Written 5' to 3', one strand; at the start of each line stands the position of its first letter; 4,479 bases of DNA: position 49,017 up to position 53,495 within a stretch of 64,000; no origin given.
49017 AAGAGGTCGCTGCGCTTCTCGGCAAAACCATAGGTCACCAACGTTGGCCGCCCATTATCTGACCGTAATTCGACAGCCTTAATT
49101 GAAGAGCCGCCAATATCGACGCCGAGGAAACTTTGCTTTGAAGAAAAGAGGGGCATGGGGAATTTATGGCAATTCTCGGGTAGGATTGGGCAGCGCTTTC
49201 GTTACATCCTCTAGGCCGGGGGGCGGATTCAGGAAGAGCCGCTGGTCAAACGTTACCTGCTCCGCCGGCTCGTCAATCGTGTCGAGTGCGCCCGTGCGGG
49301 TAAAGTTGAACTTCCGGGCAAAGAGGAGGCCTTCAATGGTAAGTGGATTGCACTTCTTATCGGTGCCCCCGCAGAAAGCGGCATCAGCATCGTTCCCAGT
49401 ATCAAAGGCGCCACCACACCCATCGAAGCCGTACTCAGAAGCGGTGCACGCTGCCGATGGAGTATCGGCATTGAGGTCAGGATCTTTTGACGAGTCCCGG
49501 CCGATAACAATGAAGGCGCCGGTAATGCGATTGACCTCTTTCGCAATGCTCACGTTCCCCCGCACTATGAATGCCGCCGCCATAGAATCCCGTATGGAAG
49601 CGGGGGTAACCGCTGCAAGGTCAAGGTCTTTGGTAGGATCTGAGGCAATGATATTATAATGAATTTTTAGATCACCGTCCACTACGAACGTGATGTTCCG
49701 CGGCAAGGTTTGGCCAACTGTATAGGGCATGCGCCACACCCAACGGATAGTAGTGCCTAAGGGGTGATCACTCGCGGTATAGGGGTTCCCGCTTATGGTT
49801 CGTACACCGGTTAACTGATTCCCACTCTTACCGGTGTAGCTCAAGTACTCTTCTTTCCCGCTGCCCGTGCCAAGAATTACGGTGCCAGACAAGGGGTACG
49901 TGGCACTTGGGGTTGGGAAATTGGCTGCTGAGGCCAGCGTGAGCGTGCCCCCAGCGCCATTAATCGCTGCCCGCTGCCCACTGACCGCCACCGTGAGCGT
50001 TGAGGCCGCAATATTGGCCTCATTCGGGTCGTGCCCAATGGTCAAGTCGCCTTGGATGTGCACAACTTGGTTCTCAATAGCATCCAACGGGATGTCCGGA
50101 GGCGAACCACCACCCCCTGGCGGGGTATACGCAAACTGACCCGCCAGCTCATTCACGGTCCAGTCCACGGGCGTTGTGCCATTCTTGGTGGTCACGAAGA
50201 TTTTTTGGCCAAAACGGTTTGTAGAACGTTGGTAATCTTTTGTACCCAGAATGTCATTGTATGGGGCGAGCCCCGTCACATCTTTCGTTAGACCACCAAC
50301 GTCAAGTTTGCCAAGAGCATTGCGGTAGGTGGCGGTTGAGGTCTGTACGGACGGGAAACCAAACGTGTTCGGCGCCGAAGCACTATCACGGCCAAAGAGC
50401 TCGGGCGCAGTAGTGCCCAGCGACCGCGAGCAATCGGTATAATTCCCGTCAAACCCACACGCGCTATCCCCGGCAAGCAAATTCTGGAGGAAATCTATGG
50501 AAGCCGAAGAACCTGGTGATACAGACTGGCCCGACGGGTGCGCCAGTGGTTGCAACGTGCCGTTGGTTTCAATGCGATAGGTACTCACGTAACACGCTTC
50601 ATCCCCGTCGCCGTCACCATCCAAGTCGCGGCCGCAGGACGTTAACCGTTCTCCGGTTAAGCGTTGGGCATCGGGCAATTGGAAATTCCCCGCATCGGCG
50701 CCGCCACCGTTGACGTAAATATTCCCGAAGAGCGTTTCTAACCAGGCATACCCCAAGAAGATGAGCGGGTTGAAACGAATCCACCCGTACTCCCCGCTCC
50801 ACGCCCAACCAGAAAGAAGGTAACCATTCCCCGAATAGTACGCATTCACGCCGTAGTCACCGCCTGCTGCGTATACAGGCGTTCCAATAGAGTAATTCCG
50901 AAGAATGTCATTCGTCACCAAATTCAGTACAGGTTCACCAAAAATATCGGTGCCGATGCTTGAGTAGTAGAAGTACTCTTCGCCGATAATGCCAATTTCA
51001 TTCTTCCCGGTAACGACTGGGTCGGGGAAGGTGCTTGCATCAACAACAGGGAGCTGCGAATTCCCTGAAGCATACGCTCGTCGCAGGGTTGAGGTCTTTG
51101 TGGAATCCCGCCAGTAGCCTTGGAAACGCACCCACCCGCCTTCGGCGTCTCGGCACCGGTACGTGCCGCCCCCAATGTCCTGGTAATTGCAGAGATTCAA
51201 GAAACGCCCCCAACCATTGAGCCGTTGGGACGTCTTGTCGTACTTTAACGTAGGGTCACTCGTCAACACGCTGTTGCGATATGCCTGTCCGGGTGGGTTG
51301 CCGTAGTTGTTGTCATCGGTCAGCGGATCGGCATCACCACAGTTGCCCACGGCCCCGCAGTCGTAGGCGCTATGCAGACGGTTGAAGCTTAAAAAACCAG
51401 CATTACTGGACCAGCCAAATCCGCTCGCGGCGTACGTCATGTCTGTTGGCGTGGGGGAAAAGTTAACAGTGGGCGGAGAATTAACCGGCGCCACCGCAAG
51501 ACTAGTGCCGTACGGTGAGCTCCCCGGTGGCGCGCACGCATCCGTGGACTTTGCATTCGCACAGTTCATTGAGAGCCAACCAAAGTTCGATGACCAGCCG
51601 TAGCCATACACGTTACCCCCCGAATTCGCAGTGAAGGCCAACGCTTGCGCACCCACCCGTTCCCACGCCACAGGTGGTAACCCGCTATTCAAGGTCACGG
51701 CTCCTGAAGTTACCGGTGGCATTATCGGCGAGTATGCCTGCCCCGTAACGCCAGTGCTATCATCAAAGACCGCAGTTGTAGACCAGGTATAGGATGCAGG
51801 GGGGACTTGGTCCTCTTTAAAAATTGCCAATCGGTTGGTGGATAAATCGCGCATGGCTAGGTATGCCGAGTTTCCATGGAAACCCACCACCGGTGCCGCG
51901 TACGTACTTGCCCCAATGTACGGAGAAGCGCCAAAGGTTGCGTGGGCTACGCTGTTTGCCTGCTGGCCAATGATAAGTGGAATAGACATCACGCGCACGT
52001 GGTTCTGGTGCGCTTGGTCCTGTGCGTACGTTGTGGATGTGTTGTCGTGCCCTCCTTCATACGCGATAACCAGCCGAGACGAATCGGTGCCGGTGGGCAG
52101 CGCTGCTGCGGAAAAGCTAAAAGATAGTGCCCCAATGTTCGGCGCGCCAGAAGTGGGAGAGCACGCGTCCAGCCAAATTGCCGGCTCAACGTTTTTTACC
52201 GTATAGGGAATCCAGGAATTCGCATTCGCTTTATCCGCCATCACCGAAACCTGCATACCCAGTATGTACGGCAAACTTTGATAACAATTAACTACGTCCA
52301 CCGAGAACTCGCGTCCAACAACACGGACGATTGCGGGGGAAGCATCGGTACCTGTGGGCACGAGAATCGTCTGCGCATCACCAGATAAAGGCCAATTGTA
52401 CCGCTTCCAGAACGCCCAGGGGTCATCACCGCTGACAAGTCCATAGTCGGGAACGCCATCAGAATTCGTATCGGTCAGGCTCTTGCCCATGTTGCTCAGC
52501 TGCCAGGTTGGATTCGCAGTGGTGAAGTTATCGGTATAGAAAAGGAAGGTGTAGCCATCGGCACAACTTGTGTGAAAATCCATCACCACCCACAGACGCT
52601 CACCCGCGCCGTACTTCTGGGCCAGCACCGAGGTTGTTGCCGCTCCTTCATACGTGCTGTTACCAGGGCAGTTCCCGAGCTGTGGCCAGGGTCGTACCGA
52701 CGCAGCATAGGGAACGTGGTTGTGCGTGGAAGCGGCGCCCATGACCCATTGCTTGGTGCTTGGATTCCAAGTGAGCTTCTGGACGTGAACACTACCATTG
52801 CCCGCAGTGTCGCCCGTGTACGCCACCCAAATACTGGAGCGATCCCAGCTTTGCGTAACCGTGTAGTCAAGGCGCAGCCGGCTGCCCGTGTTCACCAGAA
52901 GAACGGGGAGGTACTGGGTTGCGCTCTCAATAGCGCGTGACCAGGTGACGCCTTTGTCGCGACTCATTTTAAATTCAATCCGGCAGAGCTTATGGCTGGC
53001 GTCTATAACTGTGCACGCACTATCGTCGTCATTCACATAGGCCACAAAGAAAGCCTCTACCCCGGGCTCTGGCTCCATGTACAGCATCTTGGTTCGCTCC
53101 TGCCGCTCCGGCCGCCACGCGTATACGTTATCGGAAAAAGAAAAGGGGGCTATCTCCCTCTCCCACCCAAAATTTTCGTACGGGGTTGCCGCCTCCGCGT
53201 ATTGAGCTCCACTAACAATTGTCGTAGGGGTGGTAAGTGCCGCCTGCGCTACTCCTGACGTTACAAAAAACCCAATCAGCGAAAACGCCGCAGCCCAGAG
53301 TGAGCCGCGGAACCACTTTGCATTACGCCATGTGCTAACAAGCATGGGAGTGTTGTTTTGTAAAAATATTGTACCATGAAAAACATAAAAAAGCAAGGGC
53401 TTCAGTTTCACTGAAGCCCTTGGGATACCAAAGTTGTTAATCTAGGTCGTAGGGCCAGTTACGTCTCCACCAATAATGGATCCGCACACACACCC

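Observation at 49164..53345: Giant (~1394 aa) secreted protein heading the pilMNO operon, with an unrecognised GW-aromatic tandem motif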

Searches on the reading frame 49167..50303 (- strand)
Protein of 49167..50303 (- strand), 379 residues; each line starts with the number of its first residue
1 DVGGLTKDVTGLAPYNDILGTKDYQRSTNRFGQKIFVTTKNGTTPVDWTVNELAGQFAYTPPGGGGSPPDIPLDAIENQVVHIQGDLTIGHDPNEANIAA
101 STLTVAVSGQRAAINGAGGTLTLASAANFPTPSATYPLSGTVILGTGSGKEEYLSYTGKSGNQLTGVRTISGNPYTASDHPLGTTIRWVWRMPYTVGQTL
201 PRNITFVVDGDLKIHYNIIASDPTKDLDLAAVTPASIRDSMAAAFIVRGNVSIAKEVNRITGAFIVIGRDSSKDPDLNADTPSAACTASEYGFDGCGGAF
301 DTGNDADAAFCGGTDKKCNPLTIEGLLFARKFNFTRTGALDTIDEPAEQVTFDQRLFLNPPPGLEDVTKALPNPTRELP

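Call 100: search_protein_families(library=pfam, proteins=[window:49167-50303:-], max_evalue=5)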
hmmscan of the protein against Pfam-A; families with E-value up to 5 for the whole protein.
window:49167-50303:- (379 aa): 0 families

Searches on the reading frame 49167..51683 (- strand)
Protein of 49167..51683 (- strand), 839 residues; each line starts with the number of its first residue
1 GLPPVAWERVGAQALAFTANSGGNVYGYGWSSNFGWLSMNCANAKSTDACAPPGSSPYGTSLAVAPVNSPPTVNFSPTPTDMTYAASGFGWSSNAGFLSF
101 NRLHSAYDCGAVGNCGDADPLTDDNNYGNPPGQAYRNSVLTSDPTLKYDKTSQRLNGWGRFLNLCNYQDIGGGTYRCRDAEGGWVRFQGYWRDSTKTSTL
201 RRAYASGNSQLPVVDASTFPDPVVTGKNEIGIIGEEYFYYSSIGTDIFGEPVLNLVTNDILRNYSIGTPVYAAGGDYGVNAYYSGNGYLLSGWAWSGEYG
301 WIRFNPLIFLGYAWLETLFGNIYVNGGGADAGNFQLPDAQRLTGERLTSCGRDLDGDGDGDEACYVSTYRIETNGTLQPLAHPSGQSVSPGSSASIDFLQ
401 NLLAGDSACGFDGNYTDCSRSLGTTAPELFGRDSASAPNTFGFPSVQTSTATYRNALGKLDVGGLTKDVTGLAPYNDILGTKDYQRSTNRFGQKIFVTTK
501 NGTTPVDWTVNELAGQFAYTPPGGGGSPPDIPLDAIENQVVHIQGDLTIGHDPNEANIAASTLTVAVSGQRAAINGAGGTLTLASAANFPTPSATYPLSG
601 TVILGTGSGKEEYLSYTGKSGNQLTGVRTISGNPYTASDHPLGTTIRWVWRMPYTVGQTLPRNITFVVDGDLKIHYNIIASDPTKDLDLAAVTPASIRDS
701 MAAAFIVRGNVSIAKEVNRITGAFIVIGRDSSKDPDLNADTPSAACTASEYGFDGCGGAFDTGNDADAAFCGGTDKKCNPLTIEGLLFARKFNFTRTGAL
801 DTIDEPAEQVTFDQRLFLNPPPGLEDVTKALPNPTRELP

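Call 48: predict_structure(alignment_id=A2)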
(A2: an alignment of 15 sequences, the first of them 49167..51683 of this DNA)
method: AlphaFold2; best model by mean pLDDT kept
length: 839 residues; sequences in the alignment: 15
mean_pLDDT: 51.6   pTM: 0.46
mean pLDDT of the five models: 51.6, 50.6, 49.0, 49.0, 47.8
residues with pLDDT >= 90: 33; 70-90: 222; 50-70: 147; < 50: 437
segments of 3 or more residues with pLDDT < 50: 1-189, 276-460, 521-525, 553-573, 594-597, 817-839
pLDDT, mean of each block of 10 residues (from residue 1): 22 24 25 28 31 30 24 27 30 29 27 32 28 25 23 22 33 38 39 78 84 89 78 72 86 78 84 53 35 30 27 22 28 31 40 41 30 26 25 32 37 38 33 30 24 29 65 63 74 76 81 61 52 65 88 46 42 54 69 55 66 78 78 55 68 61 78 86 70 52 82 85 82 83 74 84 73 63 78 75 66 48 29 36
secondary structure, 60 per line:
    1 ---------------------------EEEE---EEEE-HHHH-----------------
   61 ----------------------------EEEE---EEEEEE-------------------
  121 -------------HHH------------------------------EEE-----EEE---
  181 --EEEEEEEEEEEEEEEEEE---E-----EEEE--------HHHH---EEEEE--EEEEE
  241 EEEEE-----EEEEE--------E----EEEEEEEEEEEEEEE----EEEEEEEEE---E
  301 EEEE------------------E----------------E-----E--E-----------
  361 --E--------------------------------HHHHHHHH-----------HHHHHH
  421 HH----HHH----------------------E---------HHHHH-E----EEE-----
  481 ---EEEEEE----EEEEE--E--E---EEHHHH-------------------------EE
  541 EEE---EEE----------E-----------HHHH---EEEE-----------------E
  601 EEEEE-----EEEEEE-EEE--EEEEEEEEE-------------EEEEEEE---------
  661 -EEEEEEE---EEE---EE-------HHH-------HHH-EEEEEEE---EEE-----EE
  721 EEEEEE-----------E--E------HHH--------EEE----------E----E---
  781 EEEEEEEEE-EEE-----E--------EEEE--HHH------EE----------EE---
elements in order (helices of 4 or more, strands of 3 or more residues): E28-31 E35-38 H40-43 E89-92 E96-101 E167-169 E175-177 E183-200 E210-213 H222-225 E229-233 E236-245 E251-255 E269-283 E288-296 E300-304 H396-403 H415-422 H462-466 E473-475 E484-489 E494-498 H510-513 E539-543 E547-549 H572-575 E579-582 E600-605 E611-616 E618-620 E623-631 E645-651 E662-668 E672-674 E701-707 E711-713 E719-726 E759-761 E781-789 E791-793 E808-811

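Call 52: fold_search(model_id=the predicted structure, library=pdb)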
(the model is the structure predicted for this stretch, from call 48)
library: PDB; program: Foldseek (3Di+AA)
matches with E <= 10: 464; with E <= 0.001: 0
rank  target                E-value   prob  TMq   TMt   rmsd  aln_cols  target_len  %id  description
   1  8rk3_D                1.6e-02  0.82  0.08  0.11  20.7       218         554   10  Bacteriophage JBD30 baseplate - composite structure (released 2024-08-14)
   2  8igw_F                5.2e-02  0.87  0.06  0.11   7.0        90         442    7  Hexameric Ring Complex of Engineered V1-ATPase bound to 4 ADPs: A3(De)3_(ADP)3cat,1non-cat, Hexameric Ring Complex of  (released 2023-07-12)
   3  7dqd_N                5.8e-02  0.82  0.06  0.11   7.1        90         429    7  Crystal structure of the AMP-PNP-bound mutant A(S23C)3B(N64C)3 complex from enterococcus hirae V-ATPase (released 2021-12-29)
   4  8rk3_b                5.8e-02  0.60  0.08  0.09  12.5       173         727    8  Bacteriophage JBD30 baseplate - composite structure (released 2024-08-14)
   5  8qq5_C                5.8e-02  0.28  0.08  0.25  12.9       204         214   10  Structure of WT SpNox DH domain: a bacterial NADPH oxidase. (released 2024-05-08)
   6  5fl7_E                7.6e-02  0.84  0.06  0.10   6.0        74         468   12  Structure of the F1c10 complex from Yarrowia lipolytica ATP synthase (released 2016-06-29)
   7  8igv_D                7.6e-02  0.80  0.06  0.11   6.3        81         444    5  Hexameric Ring Complex of Engineered V1-ATPase bound to 5 ADPs: A3(De)3_(ADP-Pi)1cat(ADP)2cat,2non-cat (released 2023-07-12)
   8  8igw_E                8.5e-02  0.30  0.07  0.13  12.9       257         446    7  Hexameric Ring Complex of Engineered V1-ATPase bound to 4 ADPs: A3(De)3_(ADP)3cat,1non-cat, Hexameric Ring Complex of  (released 2023-07-12)
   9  8jov_1                9.5e-02  0.98  0.08  0.50   4.0        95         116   22  Portal-tail complex of phage GP4 (released 2023-11-01)
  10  3j9t_B                1.0e-01  0.82  0.07  0.12   7.0        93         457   18  Yeast V-ATPase state 1 (released 2015-05-13)
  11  3fks_W                1.1e-01  0.69  0.07  0.11   6.9        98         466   17  Yeast F1 ATPase in the absence of bound nucleotides (released 2009-03-03)
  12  6xbw_D                1.2e-01  0.85  0.07  0.12   5.0        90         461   14  Cryo-EM structure of V-ATPase from bovine brain, state 1 (released 2020-08-19)
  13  7jwf_B                1.3e-01  0.15  0.11  0.15  13.2       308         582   10  Crystal structure of PdGH110B D344N in complex with alpha-(1,3)-galactobiose (released 2020-11-04)
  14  5b0o_D                1.3e-01  0.47  0.07  0.11   8.2       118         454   15  Structure of the FliH-FliI complex (released 2016-03-23)
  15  7jw4_B                1.3e-01  0.12  0.08  0.10  14.3       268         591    9  Crystal structure of PdGH110B in complex with D-galactose (released 2020-11-04)
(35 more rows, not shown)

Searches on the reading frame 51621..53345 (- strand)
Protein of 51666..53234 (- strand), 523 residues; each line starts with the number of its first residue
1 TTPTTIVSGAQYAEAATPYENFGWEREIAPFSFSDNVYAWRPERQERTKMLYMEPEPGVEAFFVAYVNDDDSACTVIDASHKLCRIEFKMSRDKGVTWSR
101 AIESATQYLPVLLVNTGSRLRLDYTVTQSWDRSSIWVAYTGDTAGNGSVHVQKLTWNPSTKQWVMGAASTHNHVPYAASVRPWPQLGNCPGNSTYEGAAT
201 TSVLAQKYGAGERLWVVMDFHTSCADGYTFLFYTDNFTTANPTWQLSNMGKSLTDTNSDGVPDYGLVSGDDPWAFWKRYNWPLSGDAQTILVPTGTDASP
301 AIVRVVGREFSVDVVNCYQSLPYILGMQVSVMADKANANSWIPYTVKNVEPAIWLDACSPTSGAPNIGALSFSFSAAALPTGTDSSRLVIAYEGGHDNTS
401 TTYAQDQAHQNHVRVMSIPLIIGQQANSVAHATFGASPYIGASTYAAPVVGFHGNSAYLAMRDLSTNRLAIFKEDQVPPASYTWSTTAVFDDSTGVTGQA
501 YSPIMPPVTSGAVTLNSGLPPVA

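Call 49: predict_structure(alignment_id=A3)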
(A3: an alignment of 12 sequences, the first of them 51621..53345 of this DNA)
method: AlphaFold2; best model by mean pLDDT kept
length: 575 residues; sequences in the alignment: 12
mean_pLDDT: 72.8   pTM: 0.80
mean pLDDT of the five models: 72.8, 67.3, 64.6, 64.2, 60.3
residues with pLDDT >= 90: 122; 70-90: 241; 50-70: 115; < 50: 97
segments of 3 or more residues with pLDDT < 50: 1-11, 29-37, 65-74, 214-228, 289-322, 350-353, 355-361, 394-399
pLDDT, mean of each block of 10 residues (from residue 1): 41 57 53 46 77 62 46 61 89 89 85 83 91 88 88 67 91 86 77 94 84 51 47 73 90 80 73 77 65 30 34 36 75 91 65 45 79 82 81 51 70 93 93 77 81 90 71 76 91 90 88 78 73 85 64 71 81 67
secondary structure, 60 per line:
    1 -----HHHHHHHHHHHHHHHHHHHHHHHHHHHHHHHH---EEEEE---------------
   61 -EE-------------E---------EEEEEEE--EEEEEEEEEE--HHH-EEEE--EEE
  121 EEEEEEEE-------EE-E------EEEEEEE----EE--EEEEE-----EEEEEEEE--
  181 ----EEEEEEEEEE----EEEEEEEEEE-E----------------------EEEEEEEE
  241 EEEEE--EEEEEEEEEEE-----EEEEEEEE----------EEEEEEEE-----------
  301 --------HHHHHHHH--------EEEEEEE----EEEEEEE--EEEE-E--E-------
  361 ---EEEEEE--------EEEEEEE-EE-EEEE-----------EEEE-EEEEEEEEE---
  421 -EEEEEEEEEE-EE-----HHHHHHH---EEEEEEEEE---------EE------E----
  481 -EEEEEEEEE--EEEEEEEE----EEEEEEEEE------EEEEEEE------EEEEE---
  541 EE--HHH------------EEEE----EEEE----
elements in order: H6-37 E41-45 E87-93 E96-105 E112-115 E118-128 E146-152 E161-165 E171-178 E185-194 E199-208 E233-245 E248-258 E264-271 E282-289 H309-316 E325-331 E336-342 E345-348 E364-369 E378-384 E389-392 E404-407 E409-417 E422-431 H440-446 E450-458 E482-490 E493-500 E505-513 E520-526 E533-537 E560-563 E568-571

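Call 100: search_protein_families(library=pfam, proteins=[window:51666-53234:-], max_evalue=5)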
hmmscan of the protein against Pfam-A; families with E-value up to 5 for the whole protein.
window:51666-53234:- (523 aa): 0 families
